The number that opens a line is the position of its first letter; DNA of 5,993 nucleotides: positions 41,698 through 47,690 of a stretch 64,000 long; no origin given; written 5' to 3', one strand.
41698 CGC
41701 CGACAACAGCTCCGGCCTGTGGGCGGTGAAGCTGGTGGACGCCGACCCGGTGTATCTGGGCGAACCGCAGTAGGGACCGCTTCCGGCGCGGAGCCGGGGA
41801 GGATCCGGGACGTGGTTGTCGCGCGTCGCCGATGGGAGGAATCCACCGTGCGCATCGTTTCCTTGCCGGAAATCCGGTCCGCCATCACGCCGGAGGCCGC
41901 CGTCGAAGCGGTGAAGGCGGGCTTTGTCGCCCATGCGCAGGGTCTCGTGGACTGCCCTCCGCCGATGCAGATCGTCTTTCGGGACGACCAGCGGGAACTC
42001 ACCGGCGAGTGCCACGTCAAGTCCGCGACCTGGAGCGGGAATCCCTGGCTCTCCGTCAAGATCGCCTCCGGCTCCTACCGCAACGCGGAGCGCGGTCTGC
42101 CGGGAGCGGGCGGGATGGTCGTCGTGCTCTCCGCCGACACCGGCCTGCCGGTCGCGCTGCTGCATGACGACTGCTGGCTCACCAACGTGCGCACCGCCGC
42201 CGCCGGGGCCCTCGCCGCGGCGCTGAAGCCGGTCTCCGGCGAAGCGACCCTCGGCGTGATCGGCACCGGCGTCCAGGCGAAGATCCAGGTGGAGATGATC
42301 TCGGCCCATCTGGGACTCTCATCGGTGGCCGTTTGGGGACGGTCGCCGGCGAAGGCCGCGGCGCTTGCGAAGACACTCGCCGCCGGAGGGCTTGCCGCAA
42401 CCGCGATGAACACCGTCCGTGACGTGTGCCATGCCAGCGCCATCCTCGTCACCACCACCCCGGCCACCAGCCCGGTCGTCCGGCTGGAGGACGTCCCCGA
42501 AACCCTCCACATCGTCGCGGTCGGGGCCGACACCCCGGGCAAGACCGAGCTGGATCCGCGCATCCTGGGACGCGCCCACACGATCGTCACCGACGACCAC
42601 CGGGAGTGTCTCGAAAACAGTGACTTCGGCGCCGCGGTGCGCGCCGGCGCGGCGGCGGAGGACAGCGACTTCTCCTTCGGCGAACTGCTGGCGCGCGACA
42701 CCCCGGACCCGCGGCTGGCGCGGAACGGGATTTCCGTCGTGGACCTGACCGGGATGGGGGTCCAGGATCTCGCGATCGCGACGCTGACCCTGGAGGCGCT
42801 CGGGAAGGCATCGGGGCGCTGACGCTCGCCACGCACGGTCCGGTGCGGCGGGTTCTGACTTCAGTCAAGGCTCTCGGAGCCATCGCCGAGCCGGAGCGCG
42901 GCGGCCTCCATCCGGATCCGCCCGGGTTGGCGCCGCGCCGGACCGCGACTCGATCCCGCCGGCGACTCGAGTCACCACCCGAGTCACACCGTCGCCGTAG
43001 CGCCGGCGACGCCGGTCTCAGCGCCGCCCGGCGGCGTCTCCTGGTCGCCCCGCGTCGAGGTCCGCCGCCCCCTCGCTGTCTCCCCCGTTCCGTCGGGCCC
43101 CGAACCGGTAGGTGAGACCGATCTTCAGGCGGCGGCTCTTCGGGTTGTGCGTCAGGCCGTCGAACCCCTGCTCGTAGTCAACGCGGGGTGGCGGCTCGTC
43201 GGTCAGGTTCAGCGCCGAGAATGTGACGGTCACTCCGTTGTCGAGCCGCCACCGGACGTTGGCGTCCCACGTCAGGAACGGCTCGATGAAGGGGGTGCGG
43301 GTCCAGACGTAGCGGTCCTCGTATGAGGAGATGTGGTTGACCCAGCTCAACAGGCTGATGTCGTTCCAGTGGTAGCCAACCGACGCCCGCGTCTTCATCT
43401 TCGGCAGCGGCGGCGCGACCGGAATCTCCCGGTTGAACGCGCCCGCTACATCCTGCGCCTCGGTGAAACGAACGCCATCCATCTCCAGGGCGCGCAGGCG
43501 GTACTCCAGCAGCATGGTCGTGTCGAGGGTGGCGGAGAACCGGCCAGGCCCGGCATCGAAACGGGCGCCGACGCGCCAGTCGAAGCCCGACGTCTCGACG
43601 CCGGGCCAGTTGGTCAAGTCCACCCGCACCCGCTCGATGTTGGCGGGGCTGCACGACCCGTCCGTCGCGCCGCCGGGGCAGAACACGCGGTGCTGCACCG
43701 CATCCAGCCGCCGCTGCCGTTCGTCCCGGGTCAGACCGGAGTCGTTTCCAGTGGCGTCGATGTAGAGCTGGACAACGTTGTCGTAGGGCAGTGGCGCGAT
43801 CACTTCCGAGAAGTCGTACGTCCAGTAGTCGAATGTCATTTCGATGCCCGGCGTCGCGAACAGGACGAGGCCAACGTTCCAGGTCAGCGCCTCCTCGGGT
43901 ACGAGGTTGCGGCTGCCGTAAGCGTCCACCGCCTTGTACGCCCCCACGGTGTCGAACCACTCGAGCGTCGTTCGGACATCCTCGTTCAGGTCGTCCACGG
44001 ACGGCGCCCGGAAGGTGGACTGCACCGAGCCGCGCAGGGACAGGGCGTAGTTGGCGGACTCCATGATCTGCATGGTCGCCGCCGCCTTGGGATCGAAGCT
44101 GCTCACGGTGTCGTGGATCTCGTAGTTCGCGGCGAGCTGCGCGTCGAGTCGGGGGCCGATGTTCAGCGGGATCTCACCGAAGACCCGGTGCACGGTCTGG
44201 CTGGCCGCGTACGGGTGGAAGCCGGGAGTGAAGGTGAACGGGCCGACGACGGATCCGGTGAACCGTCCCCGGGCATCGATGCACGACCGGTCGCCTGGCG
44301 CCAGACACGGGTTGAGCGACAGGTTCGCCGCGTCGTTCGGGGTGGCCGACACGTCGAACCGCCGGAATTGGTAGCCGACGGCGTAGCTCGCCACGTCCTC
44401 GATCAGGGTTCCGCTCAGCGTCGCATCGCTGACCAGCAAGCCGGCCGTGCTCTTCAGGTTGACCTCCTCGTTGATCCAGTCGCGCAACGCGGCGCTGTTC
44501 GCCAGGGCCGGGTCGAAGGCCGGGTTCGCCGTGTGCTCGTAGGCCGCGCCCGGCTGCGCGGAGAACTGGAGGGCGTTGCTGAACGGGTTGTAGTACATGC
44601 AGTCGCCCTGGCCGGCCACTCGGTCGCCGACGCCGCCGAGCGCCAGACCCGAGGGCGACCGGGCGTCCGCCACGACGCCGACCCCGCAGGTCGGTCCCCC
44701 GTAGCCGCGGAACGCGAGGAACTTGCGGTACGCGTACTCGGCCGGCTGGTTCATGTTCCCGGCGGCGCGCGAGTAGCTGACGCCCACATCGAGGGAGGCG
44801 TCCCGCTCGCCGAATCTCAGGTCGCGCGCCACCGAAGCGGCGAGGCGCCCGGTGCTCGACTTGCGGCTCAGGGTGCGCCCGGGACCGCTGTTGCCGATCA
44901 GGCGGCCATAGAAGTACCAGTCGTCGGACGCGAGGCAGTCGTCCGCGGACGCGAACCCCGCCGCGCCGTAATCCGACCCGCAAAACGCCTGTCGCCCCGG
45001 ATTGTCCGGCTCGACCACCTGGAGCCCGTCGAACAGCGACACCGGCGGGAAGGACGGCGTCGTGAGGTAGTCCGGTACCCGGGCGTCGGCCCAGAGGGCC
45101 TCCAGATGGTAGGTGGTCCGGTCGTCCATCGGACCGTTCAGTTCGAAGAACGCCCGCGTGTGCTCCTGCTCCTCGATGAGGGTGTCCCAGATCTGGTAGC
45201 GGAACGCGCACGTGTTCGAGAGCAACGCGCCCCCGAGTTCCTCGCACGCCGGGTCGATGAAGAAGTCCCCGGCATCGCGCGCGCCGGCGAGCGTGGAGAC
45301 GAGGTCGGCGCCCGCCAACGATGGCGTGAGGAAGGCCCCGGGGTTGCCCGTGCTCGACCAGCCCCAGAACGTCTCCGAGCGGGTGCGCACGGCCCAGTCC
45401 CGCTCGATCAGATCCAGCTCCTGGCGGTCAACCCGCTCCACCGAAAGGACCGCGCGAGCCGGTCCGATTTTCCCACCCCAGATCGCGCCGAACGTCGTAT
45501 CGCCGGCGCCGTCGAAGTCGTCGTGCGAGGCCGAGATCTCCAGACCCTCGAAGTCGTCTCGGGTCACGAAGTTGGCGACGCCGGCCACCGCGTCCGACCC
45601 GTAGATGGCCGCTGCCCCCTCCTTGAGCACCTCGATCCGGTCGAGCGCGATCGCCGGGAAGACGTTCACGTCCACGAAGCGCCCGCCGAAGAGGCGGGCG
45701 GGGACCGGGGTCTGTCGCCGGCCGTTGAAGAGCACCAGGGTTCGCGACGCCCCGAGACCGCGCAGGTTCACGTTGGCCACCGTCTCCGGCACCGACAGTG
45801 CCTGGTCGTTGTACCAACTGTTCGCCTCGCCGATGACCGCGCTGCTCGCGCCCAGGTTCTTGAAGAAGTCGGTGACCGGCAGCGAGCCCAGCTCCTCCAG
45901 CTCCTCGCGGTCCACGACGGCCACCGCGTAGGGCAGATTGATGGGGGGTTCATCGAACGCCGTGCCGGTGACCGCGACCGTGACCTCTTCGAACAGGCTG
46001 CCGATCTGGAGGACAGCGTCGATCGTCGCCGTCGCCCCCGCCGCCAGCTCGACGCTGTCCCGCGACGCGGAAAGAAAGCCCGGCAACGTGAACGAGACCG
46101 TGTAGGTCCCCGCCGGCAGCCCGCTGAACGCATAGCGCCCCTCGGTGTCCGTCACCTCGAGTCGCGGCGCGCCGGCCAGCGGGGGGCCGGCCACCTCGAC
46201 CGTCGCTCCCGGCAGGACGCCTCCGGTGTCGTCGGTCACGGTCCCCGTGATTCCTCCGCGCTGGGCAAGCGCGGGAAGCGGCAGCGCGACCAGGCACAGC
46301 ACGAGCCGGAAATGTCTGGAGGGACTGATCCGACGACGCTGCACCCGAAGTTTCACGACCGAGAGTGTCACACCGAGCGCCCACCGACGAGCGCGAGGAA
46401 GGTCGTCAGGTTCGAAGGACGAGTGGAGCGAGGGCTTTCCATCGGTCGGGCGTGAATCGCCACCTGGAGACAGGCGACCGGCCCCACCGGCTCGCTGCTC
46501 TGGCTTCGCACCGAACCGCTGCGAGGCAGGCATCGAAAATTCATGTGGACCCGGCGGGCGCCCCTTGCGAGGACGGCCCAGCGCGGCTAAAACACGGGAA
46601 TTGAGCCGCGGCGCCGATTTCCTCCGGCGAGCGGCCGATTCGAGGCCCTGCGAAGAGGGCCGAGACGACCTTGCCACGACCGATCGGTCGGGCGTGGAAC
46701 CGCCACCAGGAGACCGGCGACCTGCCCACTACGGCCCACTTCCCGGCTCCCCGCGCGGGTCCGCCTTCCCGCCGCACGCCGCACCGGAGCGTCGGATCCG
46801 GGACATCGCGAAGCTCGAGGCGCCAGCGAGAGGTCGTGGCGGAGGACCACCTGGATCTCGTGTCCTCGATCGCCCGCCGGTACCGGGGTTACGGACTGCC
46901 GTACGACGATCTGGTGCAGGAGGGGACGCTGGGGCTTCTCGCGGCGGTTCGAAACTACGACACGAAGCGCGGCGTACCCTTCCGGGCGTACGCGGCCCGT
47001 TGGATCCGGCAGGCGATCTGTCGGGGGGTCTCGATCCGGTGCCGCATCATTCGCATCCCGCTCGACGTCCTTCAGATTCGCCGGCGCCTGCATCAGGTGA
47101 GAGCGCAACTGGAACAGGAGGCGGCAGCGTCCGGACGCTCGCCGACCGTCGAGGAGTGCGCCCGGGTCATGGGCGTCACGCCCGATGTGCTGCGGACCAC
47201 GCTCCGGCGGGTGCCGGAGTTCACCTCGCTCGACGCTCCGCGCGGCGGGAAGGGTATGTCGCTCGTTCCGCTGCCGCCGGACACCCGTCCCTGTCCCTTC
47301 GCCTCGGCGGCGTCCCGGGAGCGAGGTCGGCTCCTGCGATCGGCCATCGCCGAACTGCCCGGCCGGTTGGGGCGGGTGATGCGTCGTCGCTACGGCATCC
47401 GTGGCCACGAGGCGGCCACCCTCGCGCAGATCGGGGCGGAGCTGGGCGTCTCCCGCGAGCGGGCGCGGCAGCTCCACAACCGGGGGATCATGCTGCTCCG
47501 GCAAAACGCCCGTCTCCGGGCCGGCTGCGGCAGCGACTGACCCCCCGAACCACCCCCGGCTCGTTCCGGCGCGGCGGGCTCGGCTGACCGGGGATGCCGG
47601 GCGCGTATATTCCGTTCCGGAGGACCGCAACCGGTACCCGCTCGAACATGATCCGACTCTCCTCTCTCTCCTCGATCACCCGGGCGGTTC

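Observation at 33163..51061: Expanded family of four secreted Big_2 + LVIVD β-propeller proteins in a locus with hydroxyproline-pathway enzymes, a TonB receptor and a dedicated sigma factor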

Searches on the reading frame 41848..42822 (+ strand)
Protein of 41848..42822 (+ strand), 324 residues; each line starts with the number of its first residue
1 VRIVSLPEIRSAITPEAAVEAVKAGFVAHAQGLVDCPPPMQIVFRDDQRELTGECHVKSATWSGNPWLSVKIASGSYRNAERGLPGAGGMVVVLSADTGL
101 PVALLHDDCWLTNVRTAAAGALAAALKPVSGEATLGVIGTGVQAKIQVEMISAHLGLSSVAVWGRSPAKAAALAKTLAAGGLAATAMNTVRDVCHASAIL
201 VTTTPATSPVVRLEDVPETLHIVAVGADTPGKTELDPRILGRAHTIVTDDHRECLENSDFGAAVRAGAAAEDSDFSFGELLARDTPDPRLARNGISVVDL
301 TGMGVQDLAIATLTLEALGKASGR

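Call 8: search_protein_families(library=pfam, proteins=[window:41848-42822:+], max_evalue=0.01)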
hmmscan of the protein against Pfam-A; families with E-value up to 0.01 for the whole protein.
window:41848-42822:+ (324 aa): 2 families
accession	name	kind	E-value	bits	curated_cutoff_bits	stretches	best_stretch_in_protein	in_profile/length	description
PF02423.21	OCD_Mu_crystall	-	2e-42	145.7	24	1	9-316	11-308/314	Ornithine cyclodeaminase/mu-crystallin family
PF01488.26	Shikimate_DH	-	4.3e-08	33.8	24.3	1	130-220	10-99/138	Shikimate / quinate 5-dehydrogenase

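Call 10: search_protein_families(library=ncbifam, proteins=[window:41848-42822:+], max_evalue=0.001)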
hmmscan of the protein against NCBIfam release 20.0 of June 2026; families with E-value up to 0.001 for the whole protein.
window:41848-42822:+ (324 aa): 16 families
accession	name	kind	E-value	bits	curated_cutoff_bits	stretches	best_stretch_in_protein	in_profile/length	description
NF005296.0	PRK06823.1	equivalog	6.1e-74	248.8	438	1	1-317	1-312/315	ornithine cyclodeaminase family protein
NF006141.0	PRK08291.1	equivalog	4.1e-71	239.6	408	1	2-320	5-321/330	cyclodeaminase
TIGR02992.1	ectoine_eutC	equivalog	8.2e-61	205.9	471.65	1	2-315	2-313/326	ectoine utilization protein EutC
TIGR02371.1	ala_DH_arch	equivalog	2.4e-46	158.3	409.15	1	7-316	8-311/325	alanine dehydrogenase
NF045643.1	ImmsucRedBhcD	equivalog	3.9e-36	125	500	1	1-316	1-308/321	iminosuccinate reductase BhcD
NF004793.0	PRK06141.1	equivalog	1.1e-31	110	322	1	1-318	1-311/314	bifunctional Delta(1)-pyrroline-2-carboxylate/Delta(1)-piperideine-2-carboxylate reductase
NF006379.0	PRK08618.1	equivalog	1.2e-31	110.3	417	1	1-317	1-314/326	ornithine cyclodeaminase family protein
NF005603.0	PRK07340.1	equivalog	8.1e-28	97.5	266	1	71-317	67-302/307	delta(1)-pyrroline-2-carboxylate reductase family protein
NF005762.1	PRK07589.1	equivalog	6e-26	91.2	350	1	69-250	66-248/334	ornithine cyclodeaminase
TIGR03944.1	dehyd_SbnB_fam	equivalog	5.5e-24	84.8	326.9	1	15-316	17-313/327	2,3-diaminopropionate biosynthesis protein SbnB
NF045512.1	PyrPipCarbRedLhpI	equivalog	8.7e-19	67.8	400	1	17-254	16-241/298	bifunctional Delta(1)-pyrroline-2-carboxylate/Delta(1)-piperideine-2-carboxylate reductase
NF005011.0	PRK06407.1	subfamily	1.7e-10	40.6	337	1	91-259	79-247/302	ornithine cyclodeaminase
NF004848.0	PRK06199.1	subfamily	1.2e-07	31.2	362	1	75-204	99-231/379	tyramine oxidase subunit B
NF000744.0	PRK00045.1-3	equivalog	1.5e-07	30.7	429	1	128-220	182-274/447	glutamyl-tRNA reductase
TIGR01035.1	hemA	equivalog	2e-06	27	209.55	1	127-220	176-264/416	glutamyl-tRNA reductase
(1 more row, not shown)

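Call 13: search_solved_structures(query=window:41848-42822:+, show_alignments=0)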
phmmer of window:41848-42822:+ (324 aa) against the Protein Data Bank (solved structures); distinct sequences matched with E-value up to 0.001: 13.
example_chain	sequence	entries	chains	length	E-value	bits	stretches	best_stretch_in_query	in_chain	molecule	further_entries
1omo_A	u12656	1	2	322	1.2e-36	129.7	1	3-320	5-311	alanine dehydrogenase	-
1vll_A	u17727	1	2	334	1.3e-36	129.5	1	3-320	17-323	alanine dehydrogenase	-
6rqa_A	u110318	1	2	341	3.4e-27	98.6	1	2-317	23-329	iminosuccinate reductase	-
5yu0_A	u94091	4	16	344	3.3e-20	75.7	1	78-318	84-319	Lysine cyclodeaminase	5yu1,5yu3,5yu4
5gzi_B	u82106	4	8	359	3.7e-20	75.5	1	78-318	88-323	Lysine cyclodeaminase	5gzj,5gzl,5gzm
6t3e_A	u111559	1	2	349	1.2e-16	63.9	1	5-316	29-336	DELTA1-pyrroline-2-carboxylate reductase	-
4bv8_A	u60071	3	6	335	3.7e-16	62.3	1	66-317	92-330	THIOMORPHOLINE-CARBOXYLATE DEHYDROGENASE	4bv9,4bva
2i99_A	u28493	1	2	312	1.2e-14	57.4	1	84-268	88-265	Mu-crystallin homolog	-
1u7h_A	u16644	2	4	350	1.7e-14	56.9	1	70-256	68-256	ornithine cyclodeaminase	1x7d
7rbp_A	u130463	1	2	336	1.4e-11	47.3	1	62-315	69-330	Ornithine cyclodeaminase/mu-crystallin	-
3hdj_A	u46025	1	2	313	2e-09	40.2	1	90-316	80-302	Probable ornithine cyclodeaminase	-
4m54_A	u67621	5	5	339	1.4e-05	27.6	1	61-312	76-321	Putative ornithine cyclodeaminase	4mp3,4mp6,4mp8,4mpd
8j1c_A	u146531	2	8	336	8.2e-05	25.1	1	87-258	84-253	Ornithine cyclodeaminase family protein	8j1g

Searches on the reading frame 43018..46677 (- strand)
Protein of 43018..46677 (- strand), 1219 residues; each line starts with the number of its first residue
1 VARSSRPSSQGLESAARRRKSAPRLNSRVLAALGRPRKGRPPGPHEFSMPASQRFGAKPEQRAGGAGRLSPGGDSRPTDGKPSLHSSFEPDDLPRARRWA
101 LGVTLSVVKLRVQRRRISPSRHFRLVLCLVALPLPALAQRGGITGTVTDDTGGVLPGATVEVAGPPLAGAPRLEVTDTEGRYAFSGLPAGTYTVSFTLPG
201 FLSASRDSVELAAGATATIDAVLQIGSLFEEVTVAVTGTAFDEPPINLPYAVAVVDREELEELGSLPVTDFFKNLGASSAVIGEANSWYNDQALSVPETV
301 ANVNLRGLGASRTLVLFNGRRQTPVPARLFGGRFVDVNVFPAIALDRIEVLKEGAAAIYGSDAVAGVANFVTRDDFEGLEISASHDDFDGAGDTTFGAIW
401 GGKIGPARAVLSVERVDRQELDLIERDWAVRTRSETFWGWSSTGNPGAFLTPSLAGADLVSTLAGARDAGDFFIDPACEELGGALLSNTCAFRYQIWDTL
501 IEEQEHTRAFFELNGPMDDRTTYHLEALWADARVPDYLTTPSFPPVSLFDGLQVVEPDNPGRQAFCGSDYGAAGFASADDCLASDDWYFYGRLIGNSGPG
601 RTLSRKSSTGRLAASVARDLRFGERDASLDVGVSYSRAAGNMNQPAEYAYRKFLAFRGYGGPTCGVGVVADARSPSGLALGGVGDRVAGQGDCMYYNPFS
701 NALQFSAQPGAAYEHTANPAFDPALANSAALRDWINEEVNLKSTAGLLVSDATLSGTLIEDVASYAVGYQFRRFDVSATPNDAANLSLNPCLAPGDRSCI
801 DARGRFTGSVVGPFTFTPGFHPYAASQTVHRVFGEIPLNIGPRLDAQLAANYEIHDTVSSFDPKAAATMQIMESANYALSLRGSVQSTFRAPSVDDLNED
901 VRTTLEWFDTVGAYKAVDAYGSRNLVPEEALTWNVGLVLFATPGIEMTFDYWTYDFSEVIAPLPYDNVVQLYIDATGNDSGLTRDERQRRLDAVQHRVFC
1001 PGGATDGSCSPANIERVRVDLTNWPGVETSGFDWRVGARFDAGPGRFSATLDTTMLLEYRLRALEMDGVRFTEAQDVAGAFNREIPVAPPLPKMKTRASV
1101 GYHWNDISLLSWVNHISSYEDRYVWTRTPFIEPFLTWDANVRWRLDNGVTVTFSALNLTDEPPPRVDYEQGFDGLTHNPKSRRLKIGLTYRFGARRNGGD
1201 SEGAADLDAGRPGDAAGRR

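Call 8: search_protein_families(library=pfam, proteins=[window:43018-46677:-], max_evalue=0.01)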
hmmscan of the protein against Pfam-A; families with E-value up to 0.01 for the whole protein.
window:43018-46677:- (1219 aa): 6 families
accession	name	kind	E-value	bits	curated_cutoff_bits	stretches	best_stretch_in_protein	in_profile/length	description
PF13620.12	CarboxypepD_reg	-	1.8e-18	67.1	32.3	1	143-224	2-82/82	Carboxypeptidase regulatory-like domain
PF00593.30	TonB_dep_Rec_b-barrel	-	1e-17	65.6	27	1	696-1158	69-436/436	TonB dependent receptor-like, beta-barrel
PF07715.20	Plug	-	2.9e-16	60.3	23.9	1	247-367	4-107/107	TonB-dependent Receptor Plug Domain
PF13715.12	CarbopepD_reg_2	-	4.3e-07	30.3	32.2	1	143-224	1-77/88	CarboxypepD_reg-like domain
PF17210.9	SdrD_B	-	0.00013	22.6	29.7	1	173-206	41-74/112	SdrD B-like domain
PF09134.16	Invasin_D3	-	0.0028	18.6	33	1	143-214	24-98/98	Invasin, domain 3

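Call 10: search_protein_families(library=ncbifam, proteins=[window:43018-46677:-], max_evalue=0.001)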
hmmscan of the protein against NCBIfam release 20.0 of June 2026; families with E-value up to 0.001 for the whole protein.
window:43018-46677:- (1219 aa): 18 families
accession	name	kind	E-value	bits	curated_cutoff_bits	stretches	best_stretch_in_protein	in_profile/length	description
NF010010.0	PRK13483.1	equivalog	8.3e-17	60.4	927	1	231-375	33-165/660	ligand-gated channel protein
TIGR01785.1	TonB-hemin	subfamily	1e-16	60.6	316.85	1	233-374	3-130/677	TonB-dependent heme/hemoglobin receptor family protein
NF010011.0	PRK13484.1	equivalog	4.8e-15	54.8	1197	1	231-373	30-159/682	IreA family TonB-dependent siderophore receptor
TIGR01782.1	TonB-Xanth-Caul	subfamily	2.7e-13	49.1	310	2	301-377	63-138/868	TonB-dependent receptor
NF007478.2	PRK10064.1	equivalog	6.8e-12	44.4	745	1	301-374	87-159/663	catecholate siderophore receptor CirA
NF010012.0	PRK13486.1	equivalog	1.4e-11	43.5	924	1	302-375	85-160/696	TonB-dependent receptor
NF010038.0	PRK13513.1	equivalog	8.2e-11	41.2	942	1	225-375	29-167/659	ligand-gated channel protein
TIGR01783.1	TonB-siderophor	subfamily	9e-11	41.1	223.5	1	249-374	3-109/649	TonB-dependent siderophore receptor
NF007926.1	PRK10641.1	equivalog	2.7e-10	39.4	836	1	232-384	28-165/617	TonB-dependent vitamin B12 receptor BtuB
NF050067.1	TonBEntbctnRecCfrA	equivalog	2.8e-10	39.2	1200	1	302-402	86-186/698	TonB-dependent ferric enterobactin receptor CfrA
TIGR04056.1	OMP_RagA_SusC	subfamily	5.1e-09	35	368.25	1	143-367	3-198/981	SusC/RagA family TonB-linked outer membrane protein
TIGR01779.1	TonB-B12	equivalog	1.2e-08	34.1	599.7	1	233-383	30-166/614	TonB-dependent vitamin B12 receptor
TIGR01786.1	TonB-hemlactrns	subfamily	1.4e-08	33.6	323.75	0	301-374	62-135/719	TonB-dependent hemoglobin/transferrin/lactoferrin family receptor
NF010048.1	PRK13524.1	subfamily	4.8e-08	31.9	493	1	303-379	101-182/744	FepA family TonB-dependent siderophore receptor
NF010051.0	PRK13528.1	subfamily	8.6e-08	30.9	583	1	302-379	96-178/727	FepA family TonB-dependent siderophore receptor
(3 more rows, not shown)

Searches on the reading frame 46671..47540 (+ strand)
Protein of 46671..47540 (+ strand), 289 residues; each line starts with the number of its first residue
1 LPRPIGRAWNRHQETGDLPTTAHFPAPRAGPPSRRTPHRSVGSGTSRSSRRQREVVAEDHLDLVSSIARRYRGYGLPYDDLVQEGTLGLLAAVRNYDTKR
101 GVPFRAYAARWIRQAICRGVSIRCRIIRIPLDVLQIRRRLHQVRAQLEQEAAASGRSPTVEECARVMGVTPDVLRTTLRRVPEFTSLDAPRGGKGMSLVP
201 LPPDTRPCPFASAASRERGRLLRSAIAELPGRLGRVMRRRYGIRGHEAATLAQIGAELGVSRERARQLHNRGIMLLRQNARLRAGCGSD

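Call 8: search_protein_families(library=pfam, proteins=[window:46671-47540:+], max_evalue=0.01)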
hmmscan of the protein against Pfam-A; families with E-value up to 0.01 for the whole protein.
window:46671-47540:+ (289 aa): 3 families
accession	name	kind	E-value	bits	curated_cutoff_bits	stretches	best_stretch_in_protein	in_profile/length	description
PF04542.20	Sigma70_r2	-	2.7e-19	69.2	24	1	58-118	3-63/71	Sigma-70 region 2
PF04545.22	Sigma70_r4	-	4.9e-11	42.4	24.1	1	225-278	1-50/50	Sigma-70, region 4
PF04539.22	Sigma70_r3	-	2e-07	31.4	25.3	1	138-194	4-57/78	Sigma-70 region 3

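Call 10: search_protein_families(library=ncbifam, proteins=[window:46671-47540:+], max_evalue=0.001)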
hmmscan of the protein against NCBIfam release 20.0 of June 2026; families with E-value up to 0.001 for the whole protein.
window:46671-47540:+ (289 aa): 47 families (the best 25 are shown)
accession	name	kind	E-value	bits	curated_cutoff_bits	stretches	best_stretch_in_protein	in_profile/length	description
TIGR02997.1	Sig70-cyanoRpoD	subfamily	1.1e-46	159.5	384.5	1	48-277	71-298/298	RNA polymerase sigma factor, RpoD/SigA family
NF041931.2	MzaA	equivalog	3e-44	152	800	1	46-282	470-707/726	MZA anti-phage system associated sigma-70 family RNA polymerase sigma factor MzaA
TIGR02394.1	rpoS_proteo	equivalog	3e-43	148.4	378.7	1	50-279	45-273/285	RNA polymerase sigma factor RpoS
NF004207.0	PRK05657.1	equivalog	9.6e-43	146.8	394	1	49-279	87-316/329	RNA polymerase sigma factor RpoS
TIGR02393.1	RpoD_Cterm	equivalog_domain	2.3e-41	141.9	354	1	55-281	4-229/238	RNA polymerase sigma factor RpoD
NF006666.0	PRK09210.1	equivalog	1e-40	140.2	572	1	51-281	132-361/370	RNA polymerase sigma factor RpoD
NF005920.0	PRK07921.1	subfamily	3e-40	138.2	464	1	47-281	86-319/328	RNA polymerase sigma factor SigB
NF005785.0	PRK07598.1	equivalog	2.3e-39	135.4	554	1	49-281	173-403/415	RNA polymerase sigma factor SigC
NF004208.0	PRK05658.1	equivalog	3.7e-39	135.2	555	1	41-280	383-620/631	RNA polymerase sigma factor RpoD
NF004561.0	PRK05901.1-3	equivalog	2.3e-36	126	582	1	49-281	297-528/537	RNA polymerase sigma factor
NF005643.0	PRK07406.1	equivalog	7.7e-36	124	500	1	49-281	158-388/397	RNA polymerase sigma factor RpoD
NF004615.0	PRK05949.1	subfamily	4.4e-34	117.8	530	1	50-278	90-316/327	RNA polymerase sigma factor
NF004560.0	PRK05901.1-1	equivalog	6.5e-34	117.9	711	1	46-281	273-507/516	RNA polymerase sigma factor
NF005642.0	PRK07405.1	subfamily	1.3e-33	116.5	524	1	53-279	84-308/318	RNA polymerase sigma factor SigD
NF004562.0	PRK05901.1-4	equivalog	9.2e-31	107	779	1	48-281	314-545/571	RNA polymerase sigma factor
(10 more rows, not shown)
